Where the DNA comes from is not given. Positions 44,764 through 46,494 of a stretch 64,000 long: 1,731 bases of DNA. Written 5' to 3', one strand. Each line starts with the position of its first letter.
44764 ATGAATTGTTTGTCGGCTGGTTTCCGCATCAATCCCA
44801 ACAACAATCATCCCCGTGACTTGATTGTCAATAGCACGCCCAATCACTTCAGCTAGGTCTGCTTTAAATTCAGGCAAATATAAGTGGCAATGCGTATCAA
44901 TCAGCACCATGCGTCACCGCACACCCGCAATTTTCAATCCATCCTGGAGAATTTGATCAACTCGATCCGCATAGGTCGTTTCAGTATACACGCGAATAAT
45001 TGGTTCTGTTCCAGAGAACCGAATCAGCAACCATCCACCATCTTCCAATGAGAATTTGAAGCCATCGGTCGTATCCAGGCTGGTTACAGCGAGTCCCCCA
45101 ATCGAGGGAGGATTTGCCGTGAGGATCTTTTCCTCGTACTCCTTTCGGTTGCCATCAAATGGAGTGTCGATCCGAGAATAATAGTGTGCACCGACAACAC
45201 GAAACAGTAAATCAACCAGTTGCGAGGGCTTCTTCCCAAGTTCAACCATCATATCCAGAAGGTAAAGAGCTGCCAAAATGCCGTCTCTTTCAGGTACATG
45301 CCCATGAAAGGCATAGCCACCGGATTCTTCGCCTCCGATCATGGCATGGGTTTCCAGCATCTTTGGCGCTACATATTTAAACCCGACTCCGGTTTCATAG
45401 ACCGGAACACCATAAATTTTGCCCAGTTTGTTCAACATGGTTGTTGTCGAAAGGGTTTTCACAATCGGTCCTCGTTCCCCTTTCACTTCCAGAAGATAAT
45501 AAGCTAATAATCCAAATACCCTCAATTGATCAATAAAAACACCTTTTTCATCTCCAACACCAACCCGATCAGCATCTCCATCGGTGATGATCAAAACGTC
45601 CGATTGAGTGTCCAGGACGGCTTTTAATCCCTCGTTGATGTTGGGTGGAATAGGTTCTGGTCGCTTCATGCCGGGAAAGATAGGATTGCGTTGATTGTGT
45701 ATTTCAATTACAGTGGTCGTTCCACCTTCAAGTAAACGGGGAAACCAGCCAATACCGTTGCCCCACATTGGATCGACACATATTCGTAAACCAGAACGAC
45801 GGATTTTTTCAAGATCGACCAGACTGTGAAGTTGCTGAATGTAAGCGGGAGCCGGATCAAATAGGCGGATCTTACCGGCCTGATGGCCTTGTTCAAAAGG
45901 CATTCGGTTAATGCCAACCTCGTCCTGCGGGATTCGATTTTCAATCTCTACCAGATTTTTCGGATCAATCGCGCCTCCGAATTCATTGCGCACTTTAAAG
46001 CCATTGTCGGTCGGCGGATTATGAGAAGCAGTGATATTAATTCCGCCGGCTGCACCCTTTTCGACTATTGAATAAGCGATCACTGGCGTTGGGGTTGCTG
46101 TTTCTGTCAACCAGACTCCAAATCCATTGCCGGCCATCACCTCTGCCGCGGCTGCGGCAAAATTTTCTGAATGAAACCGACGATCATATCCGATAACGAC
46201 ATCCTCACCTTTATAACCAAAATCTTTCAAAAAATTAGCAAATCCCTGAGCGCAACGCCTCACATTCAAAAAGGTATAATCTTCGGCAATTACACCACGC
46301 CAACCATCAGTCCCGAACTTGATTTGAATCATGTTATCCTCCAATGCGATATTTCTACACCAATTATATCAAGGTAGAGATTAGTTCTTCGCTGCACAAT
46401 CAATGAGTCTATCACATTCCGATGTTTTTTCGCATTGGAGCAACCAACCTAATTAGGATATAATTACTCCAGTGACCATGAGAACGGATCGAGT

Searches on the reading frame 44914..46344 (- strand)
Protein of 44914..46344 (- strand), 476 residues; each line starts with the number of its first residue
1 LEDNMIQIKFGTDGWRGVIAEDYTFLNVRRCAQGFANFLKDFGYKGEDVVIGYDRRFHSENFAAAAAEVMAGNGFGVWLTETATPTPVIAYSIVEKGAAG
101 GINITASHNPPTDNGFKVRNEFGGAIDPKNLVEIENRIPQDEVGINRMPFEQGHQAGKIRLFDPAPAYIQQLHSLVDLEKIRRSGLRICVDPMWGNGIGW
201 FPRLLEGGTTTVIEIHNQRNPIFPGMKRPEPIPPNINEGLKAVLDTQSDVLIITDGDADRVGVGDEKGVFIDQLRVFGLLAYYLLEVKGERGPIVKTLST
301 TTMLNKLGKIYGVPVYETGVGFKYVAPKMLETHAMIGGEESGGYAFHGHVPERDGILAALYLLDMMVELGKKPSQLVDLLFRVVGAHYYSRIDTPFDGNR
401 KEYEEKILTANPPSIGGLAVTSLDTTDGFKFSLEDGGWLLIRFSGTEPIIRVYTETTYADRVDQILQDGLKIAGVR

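Call 4: search_protein_families(library=pfam, proteins=[window:44914-46344:-])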
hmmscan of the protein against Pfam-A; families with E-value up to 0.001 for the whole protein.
window:44914-46344:- (476 aa): 4 families
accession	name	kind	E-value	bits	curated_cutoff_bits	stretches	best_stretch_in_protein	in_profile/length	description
PF02878.22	PGM_PMM_I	-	2.5e-37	128.1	22.5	1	8-140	2-133/138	Phosphoglucomutase/phosphomannomutase, alpha/beta/alpha domain I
PF02880.22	PGM_PMM_III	-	8.3e-28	97.3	20.7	1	276-378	5-110/115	Phosphoglucomutase/phosphomannomutase, alpha/beta/alpha domain III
PF02879.22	PGM_PMM_II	-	2.1e-20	73.6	29.3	1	167-268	2-103/103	Phosphoglucomutase/phosphomannomutase, alpha/beta/alpha domain II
PF00408.26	PGM_PMM_IV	-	7.8e-09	35.9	23.1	1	420-467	21-63/68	Phosphoglucomutase/phosphomannomutase, C-terminal domain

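Call 7: search_protein_families(library=ncbifam, proteins=[window:44914-46344:-])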
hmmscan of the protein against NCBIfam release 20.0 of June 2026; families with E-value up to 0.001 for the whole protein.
window:44914-46344:- (476 aa): 7 families
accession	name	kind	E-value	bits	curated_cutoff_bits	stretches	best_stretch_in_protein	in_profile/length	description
TIGR03990.1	Arch_GlmM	equivalog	6.4e-89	298.8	439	1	10-471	4-442/444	phosphoglucosamine mutase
TIGR01455.1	glmM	equivalog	2.6e-51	174.7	447.55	1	10-467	1-434/442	phosphoglucosamine mutase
TIGR01132.1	pgm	equivalog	1.3e-45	155.9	778.05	1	3-459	35-526/546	phosphoglucomutase (alpha-D-glucose-1,6-bisphosphate-dependent)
NF007088.0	PRK09542.1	equivalog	1.6e-43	149.4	618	1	15-469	17-449/456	phosphomannomutase/phosphoglucomutase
NF046027.1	PhglucPhmanMutPgmG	equivalog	1.7e-30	106.1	600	1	16-466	16-443/460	phosphoglucomutase/phosphomannomutase PgmG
NF005737.0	PRK07564.1-1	equivalog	1.7e-27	96.2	378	1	43-393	47-416/543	alpha-D-glucose phosphate-specific phosphoglucomutase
NF011943.0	PRK15414.1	subfamily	4.8e-23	81.9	801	1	30-456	27-436/456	phosphomannomutase CpsG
